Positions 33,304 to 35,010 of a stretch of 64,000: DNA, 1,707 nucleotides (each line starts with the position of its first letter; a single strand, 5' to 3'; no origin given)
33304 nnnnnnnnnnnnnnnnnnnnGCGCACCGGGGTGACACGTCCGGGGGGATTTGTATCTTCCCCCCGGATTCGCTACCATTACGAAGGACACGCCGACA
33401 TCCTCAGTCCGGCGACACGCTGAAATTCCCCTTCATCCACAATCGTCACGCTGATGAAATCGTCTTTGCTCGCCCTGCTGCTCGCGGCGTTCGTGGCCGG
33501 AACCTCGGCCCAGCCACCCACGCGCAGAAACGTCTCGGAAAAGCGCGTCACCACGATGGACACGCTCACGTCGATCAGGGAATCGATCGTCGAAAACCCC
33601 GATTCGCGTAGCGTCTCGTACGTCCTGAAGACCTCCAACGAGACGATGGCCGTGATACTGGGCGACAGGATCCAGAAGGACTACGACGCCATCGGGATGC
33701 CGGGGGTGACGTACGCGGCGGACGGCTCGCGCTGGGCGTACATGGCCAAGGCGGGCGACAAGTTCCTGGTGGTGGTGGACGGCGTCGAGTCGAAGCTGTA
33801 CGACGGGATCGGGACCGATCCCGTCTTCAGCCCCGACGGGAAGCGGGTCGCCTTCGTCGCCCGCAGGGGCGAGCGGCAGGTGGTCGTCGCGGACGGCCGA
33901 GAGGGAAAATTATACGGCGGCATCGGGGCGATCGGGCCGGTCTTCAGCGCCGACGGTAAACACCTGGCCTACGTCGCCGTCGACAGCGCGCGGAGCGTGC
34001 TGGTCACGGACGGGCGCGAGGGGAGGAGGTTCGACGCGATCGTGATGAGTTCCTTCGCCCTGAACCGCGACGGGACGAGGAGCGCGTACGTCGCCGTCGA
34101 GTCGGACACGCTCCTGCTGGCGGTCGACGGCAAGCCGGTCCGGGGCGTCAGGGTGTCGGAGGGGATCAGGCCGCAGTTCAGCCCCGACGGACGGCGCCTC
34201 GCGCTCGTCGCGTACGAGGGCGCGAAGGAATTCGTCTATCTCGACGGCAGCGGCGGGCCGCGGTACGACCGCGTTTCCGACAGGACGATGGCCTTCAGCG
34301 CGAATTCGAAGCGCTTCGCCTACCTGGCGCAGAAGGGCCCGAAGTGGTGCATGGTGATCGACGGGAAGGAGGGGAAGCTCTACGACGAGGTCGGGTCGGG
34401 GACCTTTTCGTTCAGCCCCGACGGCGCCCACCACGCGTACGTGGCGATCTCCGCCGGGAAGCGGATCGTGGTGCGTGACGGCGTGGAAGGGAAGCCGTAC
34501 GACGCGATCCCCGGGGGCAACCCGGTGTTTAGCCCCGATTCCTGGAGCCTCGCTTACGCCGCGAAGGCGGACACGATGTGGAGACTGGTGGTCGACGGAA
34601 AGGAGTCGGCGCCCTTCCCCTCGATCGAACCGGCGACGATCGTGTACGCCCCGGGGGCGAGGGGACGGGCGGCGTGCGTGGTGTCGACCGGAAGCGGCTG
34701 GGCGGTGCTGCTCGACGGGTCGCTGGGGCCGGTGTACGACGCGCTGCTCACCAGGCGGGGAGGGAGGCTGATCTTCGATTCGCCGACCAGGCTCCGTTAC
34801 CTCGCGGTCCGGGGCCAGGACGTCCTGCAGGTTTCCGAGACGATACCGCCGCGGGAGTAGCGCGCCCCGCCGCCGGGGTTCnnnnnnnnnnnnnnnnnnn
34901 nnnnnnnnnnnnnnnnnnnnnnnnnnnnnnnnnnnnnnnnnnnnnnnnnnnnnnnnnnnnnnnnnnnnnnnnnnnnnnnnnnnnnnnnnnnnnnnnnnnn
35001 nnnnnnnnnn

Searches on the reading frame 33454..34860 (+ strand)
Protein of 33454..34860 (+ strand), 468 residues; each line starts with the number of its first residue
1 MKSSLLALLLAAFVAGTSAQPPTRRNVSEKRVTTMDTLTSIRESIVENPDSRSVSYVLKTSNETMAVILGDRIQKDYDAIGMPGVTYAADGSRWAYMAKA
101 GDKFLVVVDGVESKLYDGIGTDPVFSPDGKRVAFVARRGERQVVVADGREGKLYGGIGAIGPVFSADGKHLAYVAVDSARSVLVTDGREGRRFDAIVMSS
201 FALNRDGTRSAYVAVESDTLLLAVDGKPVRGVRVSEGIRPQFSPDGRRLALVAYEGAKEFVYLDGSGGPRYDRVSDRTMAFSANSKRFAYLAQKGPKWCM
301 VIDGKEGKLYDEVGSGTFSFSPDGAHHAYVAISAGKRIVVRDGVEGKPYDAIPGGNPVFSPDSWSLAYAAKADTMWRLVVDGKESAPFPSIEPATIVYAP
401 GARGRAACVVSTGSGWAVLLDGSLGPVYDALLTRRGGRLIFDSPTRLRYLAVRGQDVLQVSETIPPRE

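Call 3: search_protein_families(library=pfam, proteins=[window:33454-34860:+], max_evalue=0.1)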
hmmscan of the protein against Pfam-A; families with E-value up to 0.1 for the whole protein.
window:33454-34860:+ (468 aa): 3 families
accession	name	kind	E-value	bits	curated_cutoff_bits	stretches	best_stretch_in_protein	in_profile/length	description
PF07676.18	PD40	-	1.2e-15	57.4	20.9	1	118-139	9-30/38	WD40-like Beta Propeller Repeat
PF09142.17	TruB_C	-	0.012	15.7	28.7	0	124-141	31-48/56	tRNA Pseudouridine synthase II, C terminal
PF20464.3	MmeI_N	-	0.022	15.5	27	0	289-320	102-131/181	MmeI, N-terminal domain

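Call 4: search_protein_families(library=ncbifam, proteins=[window:33454-34860:+], max_evalue=0.1)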
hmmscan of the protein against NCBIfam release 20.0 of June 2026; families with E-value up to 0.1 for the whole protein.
window:33454-34860:+ (468 aa): 5 families
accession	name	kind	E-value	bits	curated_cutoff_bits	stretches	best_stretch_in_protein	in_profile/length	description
NF045725.1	TmcD_fam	equivalog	1.9e-22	79.7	440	3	85-177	310-401/412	electron transfer complex subunit TmcD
TIGR02800.1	propeller_TolB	equivalog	6.7e-12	45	343.15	2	90-177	245-343/418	Tol-Pal system beta propeller repeat protein TolB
NF002183.0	PRK01029.1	equivalog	2.7e-07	30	405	1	122-183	331-397/429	Tol-Pal system protein TolB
NF033523.0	lasso_peptidase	equivalog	3.6e-06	26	400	0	114-146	82-117/638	Atxe2 family lasso peptide isopeptidase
NF053518.1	DipepPtdsDpp5Prph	equivalog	0.00029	19.5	900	0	117-138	247-268/655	dipeptidyl-peptidase Dpp5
